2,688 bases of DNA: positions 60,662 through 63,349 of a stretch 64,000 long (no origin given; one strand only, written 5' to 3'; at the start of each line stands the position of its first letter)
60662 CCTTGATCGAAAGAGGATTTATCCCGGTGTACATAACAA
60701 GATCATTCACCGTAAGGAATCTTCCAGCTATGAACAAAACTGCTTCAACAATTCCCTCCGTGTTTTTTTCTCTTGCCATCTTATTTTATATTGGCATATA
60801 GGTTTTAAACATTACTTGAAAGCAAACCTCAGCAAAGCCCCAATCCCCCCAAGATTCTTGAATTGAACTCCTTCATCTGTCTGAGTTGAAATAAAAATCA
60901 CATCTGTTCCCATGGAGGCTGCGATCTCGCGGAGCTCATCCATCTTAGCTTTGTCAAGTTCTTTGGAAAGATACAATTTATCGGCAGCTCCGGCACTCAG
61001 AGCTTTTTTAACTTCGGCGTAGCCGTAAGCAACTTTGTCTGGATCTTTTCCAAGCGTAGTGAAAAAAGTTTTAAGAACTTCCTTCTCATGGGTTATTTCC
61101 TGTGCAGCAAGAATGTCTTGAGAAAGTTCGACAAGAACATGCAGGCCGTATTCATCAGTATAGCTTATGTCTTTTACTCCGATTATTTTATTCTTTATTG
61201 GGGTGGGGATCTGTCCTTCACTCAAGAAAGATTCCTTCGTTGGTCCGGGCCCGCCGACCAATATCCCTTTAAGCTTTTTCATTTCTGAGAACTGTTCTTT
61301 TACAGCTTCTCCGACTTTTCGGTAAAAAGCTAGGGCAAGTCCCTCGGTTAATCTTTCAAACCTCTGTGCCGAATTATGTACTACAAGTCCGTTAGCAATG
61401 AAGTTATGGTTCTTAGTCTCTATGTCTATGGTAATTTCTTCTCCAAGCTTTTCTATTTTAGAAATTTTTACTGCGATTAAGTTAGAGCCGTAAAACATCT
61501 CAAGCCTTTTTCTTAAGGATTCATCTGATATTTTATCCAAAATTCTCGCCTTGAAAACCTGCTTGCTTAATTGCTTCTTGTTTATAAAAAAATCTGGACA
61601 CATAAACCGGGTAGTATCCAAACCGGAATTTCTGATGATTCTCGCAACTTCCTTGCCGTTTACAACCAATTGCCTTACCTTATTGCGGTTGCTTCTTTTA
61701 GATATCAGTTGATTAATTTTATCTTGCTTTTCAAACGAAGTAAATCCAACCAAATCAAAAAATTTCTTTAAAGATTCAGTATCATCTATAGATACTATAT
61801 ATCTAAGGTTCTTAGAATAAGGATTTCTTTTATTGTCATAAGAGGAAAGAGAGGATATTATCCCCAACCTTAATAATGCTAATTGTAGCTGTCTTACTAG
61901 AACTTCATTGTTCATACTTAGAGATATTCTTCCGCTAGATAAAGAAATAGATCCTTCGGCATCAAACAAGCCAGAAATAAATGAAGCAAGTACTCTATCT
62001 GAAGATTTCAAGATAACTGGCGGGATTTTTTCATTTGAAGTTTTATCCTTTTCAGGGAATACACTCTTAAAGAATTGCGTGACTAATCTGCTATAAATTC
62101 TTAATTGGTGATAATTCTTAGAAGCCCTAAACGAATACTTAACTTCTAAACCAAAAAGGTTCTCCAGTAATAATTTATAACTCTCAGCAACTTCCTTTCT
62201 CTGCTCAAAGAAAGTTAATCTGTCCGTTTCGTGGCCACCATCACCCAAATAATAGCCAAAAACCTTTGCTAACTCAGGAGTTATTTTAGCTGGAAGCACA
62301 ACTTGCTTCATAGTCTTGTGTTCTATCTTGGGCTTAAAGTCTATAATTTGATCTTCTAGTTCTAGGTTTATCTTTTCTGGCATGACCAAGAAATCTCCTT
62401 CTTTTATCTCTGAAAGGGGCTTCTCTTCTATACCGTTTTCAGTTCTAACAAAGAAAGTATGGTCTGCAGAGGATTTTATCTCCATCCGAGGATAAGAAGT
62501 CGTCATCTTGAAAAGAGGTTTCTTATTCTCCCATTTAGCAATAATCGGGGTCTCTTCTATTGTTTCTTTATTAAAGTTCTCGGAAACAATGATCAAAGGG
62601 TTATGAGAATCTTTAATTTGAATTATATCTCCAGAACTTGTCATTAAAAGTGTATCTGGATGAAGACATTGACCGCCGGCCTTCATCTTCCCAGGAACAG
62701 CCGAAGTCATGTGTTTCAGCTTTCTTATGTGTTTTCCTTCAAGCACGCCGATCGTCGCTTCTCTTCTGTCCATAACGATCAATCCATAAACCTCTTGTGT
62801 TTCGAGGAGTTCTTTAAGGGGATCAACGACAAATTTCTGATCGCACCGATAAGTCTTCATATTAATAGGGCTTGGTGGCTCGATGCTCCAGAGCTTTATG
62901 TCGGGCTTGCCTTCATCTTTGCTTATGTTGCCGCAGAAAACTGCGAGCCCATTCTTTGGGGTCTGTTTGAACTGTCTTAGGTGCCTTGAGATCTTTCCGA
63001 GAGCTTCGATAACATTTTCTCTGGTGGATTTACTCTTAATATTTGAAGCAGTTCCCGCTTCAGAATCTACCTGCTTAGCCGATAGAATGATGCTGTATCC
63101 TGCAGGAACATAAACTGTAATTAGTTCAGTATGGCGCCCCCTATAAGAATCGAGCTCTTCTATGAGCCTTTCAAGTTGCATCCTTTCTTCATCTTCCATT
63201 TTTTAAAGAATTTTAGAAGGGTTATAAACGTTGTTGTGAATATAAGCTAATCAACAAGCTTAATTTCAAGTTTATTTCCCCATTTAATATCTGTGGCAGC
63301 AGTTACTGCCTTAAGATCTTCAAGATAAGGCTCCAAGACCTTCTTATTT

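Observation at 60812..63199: Homing-endonuclease intein inserted immediately after the catalytic GGQ of release factor aRF1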

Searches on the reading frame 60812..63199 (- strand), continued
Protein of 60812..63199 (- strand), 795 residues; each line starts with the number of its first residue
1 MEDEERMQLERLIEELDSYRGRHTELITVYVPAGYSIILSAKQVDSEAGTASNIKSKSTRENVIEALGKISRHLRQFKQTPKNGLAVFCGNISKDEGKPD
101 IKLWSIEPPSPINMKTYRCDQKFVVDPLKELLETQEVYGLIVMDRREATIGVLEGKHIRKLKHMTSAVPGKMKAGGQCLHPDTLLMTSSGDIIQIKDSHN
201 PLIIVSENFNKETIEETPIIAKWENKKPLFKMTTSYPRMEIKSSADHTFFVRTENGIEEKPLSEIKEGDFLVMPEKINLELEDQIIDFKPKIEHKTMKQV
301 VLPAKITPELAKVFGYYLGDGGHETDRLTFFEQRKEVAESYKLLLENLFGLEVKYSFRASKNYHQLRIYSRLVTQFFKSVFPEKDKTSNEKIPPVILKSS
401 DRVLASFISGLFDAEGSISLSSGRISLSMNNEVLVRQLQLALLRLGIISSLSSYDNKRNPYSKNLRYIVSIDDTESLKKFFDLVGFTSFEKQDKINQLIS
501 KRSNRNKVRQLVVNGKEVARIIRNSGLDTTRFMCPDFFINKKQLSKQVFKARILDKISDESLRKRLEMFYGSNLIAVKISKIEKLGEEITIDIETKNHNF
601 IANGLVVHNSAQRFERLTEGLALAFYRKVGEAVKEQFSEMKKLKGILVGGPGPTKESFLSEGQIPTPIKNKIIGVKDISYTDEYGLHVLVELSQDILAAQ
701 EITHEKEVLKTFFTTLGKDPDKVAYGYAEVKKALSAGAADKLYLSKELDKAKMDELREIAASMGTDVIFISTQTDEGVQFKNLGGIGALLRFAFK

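Call 48: find_encoding_contigs(protein=P0002, flank=6000, max_places=2)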
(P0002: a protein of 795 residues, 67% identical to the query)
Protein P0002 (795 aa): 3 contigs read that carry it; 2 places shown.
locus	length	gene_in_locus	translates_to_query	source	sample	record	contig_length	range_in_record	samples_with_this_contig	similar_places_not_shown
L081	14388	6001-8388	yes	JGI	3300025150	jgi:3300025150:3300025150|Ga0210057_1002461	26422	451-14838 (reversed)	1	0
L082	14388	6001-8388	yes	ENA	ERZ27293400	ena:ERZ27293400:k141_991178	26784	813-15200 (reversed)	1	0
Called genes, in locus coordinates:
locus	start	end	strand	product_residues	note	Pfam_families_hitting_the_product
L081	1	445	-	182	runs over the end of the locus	PF02224:Cytidylate_kin (weak), PF13238:AAA_18, PF00406:ADK (weak), PF13207:AAA_17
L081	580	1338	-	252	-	PF00142:Fer4_NifH (weak), PF01656:CbiA, PF02374:ArsA_ATPase (weak), PF06564:CBP_BcsQ (faint), PF10609:ParA, PF13614:AAA_31, PF13500:AAA_26 (weak), PF00142:Fer4_NifH (weak), +2 more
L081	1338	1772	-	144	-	-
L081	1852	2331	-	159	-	-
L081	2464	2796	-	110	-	PF01849:NAC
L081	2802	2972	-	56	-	PF03911:Sec61_beta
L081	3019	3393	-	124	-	-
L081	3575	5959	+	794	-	PF00133:tRNA-synt_1, PF01406:tRNA-synt_1e (faint), PF09334:tRNA-synt_1g, PF08264:Anticodon_1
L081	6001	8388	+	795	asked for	PF03463:eRF1_1, PF18854:baeRF_family10 (faint), PF03464:eRF1_2, PF14890:Intein_splicing, PF14528:LAGLIDADG_3, PF03464:eRF1_2, PF03465:eRF1_3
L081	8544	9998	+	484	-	PF03901:Glyco_transf_22, PF02366:PMT, PF13231:PMT_2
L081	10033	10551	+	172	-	PF04079:SMC_ScpB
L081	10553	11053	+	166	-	PF10096:DUF2334 (weak)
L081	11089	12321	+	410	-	PF13506:Glyco_transf_21, PF03142:Chitin_synth_2 (faint), PF00535:Glycos_transf_2, PF10111:Glyco_tranf_2_2, PF13641:Glyco_tranf_2_3, PF13632:Glyco_trans_2_3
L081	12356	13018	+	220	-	-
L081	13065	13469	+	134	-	-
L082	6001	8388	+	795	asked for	PF03463:eRF1_1, PF18854:baeRF_family10 (faint), PF03464:eRF1_2, PF14890:Intein_splicing, PF14528:LAGLIDADG_3, PF03464:eRF1_2, PF03465:eRF1_3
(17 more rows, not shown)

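Call 55: predict_structure(alignment_id=A2)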
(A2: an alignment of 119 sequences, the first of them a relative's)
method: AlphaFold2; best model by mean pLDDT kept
length: 795 residues; sequences in the alignment: 119
mean_pLDDT: 85.8   pTM: 0.59
mean pLDDT of the five models: 85.8, 85.4, 85.1, 81.8, 81.3
residues with pLDDT >= 90: 348; 70-90: 382; 50-70: 53; < 50: 12
segments of 3 or more residues with pLDDT < 50: 170-175, 612-617
pLDDT, mean of each block of 10 residues (from residue 1): 66 82 87 86 86 85 91 87 88 79 86 82 82 71 87 78 74 59 95 92 88 86 88 94 93 91 94 94 93 78 95 95 88 94 96 94 93 93 87 97 98 89 87 95 96 77 84 93 94 92 78 93 92 91 91 92 92 94 93 86 90 49 83 81 82 78 77 84 85 75 68 82 85 84 82 79 76 77 85 69
secondary structure, 60 per line:
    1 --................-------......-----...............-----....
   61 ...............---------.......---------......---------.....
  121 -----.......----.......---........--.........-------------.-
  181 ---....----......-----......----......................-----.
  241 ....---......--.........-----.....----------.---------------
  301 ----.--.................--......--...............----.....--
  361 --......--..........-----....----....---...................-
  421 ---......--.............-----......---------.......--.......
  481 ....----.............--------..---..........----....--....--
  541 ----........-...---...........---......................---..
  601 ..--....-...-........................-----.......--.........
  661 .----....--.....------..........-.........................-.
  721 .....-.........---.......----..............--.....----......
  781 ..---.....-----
elements in order (helices of 4 or more, strands of 3 or more residues): H3-18 E26-31 H37-51 H57-75 E85-91 E101-106 E116-120 H126-132 E137-143 E147-154 E157-165 E184-187 E192-194 E203-208 E213-234 E240-244 E248-253 E256-261 E270-274 H308-320 E321-324 E327-332 H335-349 E354-358 E363-368 H371-380 H386-389 H394-397 H401-415 E416-419 E424-429 H432-444 E450-455 E465-471 H474-484 H489-501 H515-524 H529-532 H535-538 H546-552 H560-570 E574-595 E599-602 E605-608 H614-637 E643-649 H652-661 H666-669 E672-676 H683-692 H694-718 E723-725 H727-735 E739-745 H750-763 E766-770 H775-782 E786-790

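Call 57: find_encoding_contigs(protein=P0118, flank=8000, max_places=4)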
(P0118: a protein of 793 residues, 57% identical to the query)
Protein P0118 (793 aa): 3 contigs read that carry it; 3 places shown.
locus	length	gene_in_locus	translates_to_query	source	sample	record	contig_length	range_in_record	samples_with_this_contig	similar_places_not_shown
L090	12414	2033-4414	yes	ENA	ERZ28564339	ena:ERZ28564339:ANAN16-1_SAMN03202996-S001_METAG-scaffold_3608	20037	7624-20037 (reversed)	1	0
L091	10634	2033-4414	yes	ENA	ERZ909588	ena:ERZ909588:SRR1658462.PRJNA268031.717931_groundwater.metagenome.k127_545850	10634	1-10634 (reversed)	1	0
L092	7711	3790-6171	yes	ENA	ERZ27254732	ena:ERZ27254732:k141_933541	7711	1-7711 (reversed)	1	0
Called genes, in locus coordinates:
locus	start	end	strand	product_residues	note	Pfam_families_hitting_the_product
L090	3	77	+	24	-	?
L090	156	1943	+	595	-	-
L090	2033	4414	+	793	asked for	PF03463:eRF1_1, PF18854:baeRF_family10 (faint), PF03464:eRF1_2, PF14890:Intein_splicing, PF14528:LAGLIDADG_3, PF03464:eRF1_2, PF03465:eRF1_3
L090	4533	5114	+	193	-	PF04079:SMC_ScpB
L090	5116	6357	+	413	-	PF13506:Glyco_transf_21, PF03142:Chitin_synth_2 (faint), PF00535:Glycos_transf_2, PF10111:Glyco_tranf_2_2, PF13641:Glyco_tranf_2_3, PF13632:Glyco_trans_2_3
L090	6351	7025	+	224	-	-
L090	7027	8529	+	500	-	PF02366:PMT (weak), PF03901:Glyco_transf_22 (weak), PF13231:PMT_2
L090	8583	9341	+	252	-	-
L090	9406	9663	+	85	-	PF13656:RNA_pol_L_2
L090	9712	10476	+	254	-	PF00154:RecA_N, PF06745:ATPase, PF08423:Rad51, PF13481:AAA_25, PF03796:DnaB_C (faint), PF05707:Zot (weak), PF13479:AAA_24 (faint)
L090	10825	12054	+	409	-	PF04894:Nre_N, PF04895:Nre_C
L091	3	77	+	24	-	?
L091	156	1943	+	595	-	-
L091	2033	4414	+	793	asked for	PF03463:eRF1_1, PF18854:baeRF_family10 (faint), PF03464:eRF1_2, PF14890:Intein_splicing, PF14528:LAGLIDADG_3, PF03464:eRF1_2, PF03465:eRF1_3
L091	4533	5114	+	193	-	PF04079:SMC_ScpB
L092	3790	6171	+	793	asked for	PF03463:eRF1_1, PF18854:baeRF_family10 (faint), PF03464:eRF1_2, PF14890:Intein_splicing, PF14528:LAGLIDADG_3, PF03464:eRF1_2, PF03465:eRF1_3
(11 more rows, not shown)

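Call 59: fold_search(model_id=the predicted structure, library=pdb)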
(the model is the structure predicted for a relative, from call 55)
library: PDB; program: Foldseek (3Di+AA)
matches with E <= 10: 1009; with E <= 0.001: 104
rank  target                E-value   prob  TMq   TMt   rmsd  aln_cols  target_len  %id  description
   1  7qss                  2.2e-27  1.00  0.43  0.76   5.2       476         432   16  Crystal structure of homing endonuclease-associated TliVMA intein (C1A) (released 2022-03-30)
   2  7qsu                  2.9e-24  1.00  0.38  0.80   4.7       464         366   17  Crystal structure of homing endonuclease-associated TliVMA intein (C1A, d333-339) (released 2022-03-30)
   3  4af1                  9.1e-23  1.00  0.41  0.76   4.6       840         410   17  Archeal Release Factor aRF1 (released 2013-03-20)
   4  1dq3                  3.5e-21  1.00  0.40  0.67   8.1       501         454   20  CRYSTAL STRUCTURE OF AN ARCHAEAL INTEIN-ENCODED HOMING ENDONUCLEASE PI-PFUI (released 2000-07-05)
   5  9i2d_CR               1.6e-18  1.00  0.38  0.69  12.0       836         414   14  NMT1-NAC bound human RNC with 10 amino acid ARF1-linker (released 2026-02-04)
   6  5lzv_ii               1.6e-18  1.00  0.37  0.67  15.3       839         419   13  Structure of the mammalian ribosomal termination complex with accommodated eRF1(AAQ) and ABCE1. (released 2016-11-30)
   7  5lzu_ii               6.4e-18  1.00  0.38  0.68  13.2       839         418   13  Structure of the mammalian ribosomal termination complex with accommodated eRF1 (released 2016-11-30)
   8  7qst                  9.2e-18  1.00  0.36  0.75   5.2       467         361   16  Crystal structure of homing endonuclease-associated PhoVMA intein (C1A) (released 2022-03-30)
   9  3agk                  1.2e-17  1.00  0.25  0.49  11.6       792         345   13  Crystal structure of archaeal translation termination factor, aRF1 (released 2010-11-03)
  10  6xa1_j                4.0e-17  1.00  0.40  0.78   6.0       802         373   14  Structure of a drug-like compound stalled human translation termination complex (released 2020-10-07)
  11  3jag_ii               4.8e-17  1.00  0.37  0.67  14.1       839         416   13  Structure of a mammalian ribosomal termination complex with ABCE1, eRF1(AAQ), and the UAA stop codon (released 2015-08-12)
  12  2cw7                  4.8e-17  1.00  0.39  0.56   8.6       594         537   14  Crystal structure of intein homing endonuclease II (released 2006-04-18)
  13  3vmf_B                6.9e-17  1.00  0.20  0.38  13.9       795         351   13  Archaeal protein (released 2012-07-25)
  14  8ip8_bl               1.9e-16  1.00  0.39  0.68   5.4       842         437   14  Wheat 80S ribosome stalled on AUG-Stop boron dependently (released 2024-02-21)
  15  6zme_CH               2.0e-16  1.00  0.29  0.52  14.4       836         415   13  SARS-CoV-2 Nsp1 bound to the human CCDC124-80S-eERF1 ribosome complex (released 2020-08-12)
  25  1vde_B                2.7e-12  1.00  0.31  0.53   9.8       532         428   12  PI-SCEI, A HOMING ENDONUCLEASE WITH PROTEIN SPLICING ACTIVITY (released 1998-04-08)
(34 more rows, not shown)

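Call 67: find_encoding_contigs(protein=P0051, flank=3000, max_places=1)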
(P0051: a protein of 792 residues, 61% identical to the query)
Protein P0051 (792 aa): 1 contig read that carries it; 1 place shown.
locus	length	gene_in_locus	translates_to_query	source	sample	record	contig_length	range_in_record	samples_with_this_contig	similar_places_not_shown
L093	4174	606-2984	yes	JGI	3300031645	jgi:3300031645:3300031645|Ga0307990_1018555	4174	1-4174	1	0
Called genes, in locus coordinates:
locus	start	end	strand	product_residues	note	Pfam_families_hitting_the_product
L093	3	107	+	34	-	?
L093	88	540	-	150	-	-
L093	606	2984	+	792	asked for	PF03463:eRF1_1, PF03464:eRF1_2, PF14890:Intein_splicing, PF14528:LAGLIDADG_3, PF18854:baeRF_family10 (weak), PF03464:eRF1_2, PF03465:eRF1_3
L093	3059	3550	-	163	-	-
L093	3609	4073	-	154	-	PF10096:DUF2334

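Call 68: find_encoding_contigs(protein=P0057, flank=3000, max_places=1)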
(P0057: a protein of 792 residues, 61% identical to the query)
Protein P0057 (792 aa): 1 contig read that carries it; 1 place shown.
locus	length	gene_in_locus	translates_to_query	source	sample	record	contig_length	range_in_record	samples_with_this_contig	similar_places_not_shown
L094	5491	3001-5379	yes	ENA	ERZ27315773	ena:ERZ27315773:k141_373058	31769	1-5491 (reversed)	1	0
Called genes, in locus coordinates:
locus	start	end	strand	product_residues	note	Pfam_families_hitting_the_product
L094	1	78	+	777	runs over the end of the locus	PF00133:tRNA-synt_1, PF09334:tRNA-synt_1g, PF01406:tRNA-synt_1e (weak), PF08264:Anticodon_1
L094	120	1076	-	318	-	PF01636:APH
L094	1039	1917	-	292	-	PF13228:DUF4037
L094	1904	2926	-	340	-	PF13641:Glyco_tranf_2_3 (weak), PF00535:Glycos_transf_2, PF10111:Glyco_tranf_2_2, PF02709:Glyco_transf_7C (weak)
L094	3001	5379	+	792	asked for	PF03463:eRF1_1, PF03464:eRF1_2, PF14890:Intein_splicing, PF14528:LAGLIDADG_3, PF18854:baeRF_family10 (weak), PF03464:eRF1_2, PF03465:eRF1_3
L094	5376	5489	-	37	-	?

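Call 73: find_encoding_contigs(protein=P0076, flank=4000, max_places=1)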
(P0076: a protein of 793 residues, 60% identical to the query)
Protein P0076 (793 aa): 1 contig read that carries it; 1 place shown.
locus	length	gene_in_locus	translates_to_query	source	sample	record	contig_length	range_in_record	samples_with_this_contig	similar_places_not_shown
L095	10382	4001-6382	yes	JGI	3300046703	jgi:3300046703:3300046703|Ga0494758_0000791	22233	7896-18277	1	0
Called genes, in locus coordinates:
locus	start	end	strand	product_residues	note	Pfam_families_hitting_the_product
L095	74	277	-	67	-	-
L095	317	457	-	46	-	-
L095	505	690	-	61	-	-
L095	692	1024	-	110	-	PF01849:NAC, PF19026:UBA_HYPK (faint)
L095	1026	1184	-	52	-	PF03911:Sec61_beta (weak)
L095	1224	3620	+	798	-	PF00133:tRNA-synt_1, PF09334:tRNA-synt_1g, PF01406:tRNA-synt_1e (weak), PF08264:Anticodon_1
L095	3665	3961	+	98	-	-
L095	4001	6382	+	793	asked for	PF03463:eRF1_1, PF18854:baeRF_family10 (faint), PF03464:eRF1_2, PF14890:Intein_splicing, PF14528:LAGLIDADG_3, PF03464:eRF1_2, PF03465:eRF1_3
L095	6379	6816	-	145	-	PF10096:DUF2334 (weak)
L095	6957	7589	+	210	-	PF04079:SMC_ScpB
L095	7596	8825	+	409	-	PF13506:Glyco_transf_21, PF00535:Glycos_transf_2, PF10111:Glyco_tranf_2_2, PF13641:Glyco_tranf_2_3, PF13632:Glyco_trans_2_3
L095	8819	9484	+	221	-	-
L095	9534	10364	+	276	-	-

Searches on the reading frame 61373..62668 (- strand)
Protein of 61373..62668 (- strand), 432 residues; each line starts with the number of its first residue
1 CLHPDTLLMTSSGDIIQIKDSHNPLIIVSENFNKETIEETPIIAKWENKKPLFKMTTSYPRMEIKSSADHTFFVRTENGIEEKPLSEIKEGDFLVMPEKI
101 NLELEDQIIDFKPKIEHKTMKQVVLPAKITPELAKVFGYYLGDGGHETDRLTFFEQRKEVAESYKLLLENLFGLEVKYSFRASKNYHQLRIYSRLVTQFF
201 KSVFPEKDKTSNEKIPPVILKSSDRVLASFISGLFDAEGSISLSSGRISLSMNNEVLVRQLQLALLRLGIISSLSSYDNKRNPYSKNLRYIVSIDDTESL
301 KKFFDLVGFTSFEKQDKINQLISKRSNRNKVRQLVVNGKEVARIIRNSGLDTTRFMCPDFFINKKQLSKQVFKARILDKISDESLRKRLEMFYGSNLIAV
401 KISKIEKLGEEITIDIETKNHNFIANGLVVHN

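Call 21: search_solved_structures(query=window:61373-62668:-, max_evalue=0.01)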
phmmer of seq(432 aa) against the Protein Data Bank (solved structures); distinct sequences matched with E-value up to 0.01: 6.
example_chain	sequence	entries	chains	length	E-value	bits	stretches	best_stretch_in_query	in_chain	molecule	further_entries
1dq3_A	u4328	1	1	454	7.8e-18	68.1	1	144-330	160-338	ENDONUCLEASE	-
7qsu_A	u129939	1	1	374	2e-10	43.7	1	65-282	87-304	V-ATPase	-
7qss_A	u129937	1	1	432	4.3e-10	42.7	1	66-282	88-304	V-type ATP synthase alpha chain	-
2cw7_A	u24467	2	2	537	5.7e-05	25.8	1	129-278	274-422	Endonuclease PI-PkoII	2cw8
7cfv_A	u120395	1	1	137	0.0021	20.6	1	401-432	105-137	Spl DnaX mini-intein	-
7qst_A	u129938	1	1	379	0.0058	19.2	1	87-243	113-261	V-type ATP synthase subunit A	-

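Call 54: find_related_loci(query=window:61373-62668:-, collection=viral_contigs, flank=5000)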
Query seq(432 aa) (432 aa) in viral_contigs; peptide patterns used: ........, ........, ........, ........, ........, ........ (x = any residue, [..] = any of these).
16 stretches matched a pattern; 7 encode a relative of the query (tblastn E <= 1e-3); 7 distinct loci.
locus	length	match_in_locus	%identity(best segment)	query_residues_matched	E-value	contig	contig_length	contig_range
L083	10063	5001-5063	62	412-432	3e-5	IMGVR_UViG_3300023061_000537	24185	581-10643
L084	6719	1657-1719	62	412-432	3e-5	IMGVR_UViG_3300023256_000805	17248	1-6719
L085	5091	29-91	62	412-432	4e-5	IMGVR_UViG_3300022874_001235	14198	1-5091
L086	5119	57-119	62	412-432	4e-5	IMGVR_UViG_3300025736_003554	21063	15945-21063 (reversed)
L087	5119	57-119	62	412-432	4e-5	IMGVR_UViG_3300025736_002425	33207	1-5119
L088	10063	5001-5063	62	412-432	5e-5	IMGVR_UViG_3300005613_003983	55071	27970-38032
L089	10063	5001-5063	57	412-432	1e-4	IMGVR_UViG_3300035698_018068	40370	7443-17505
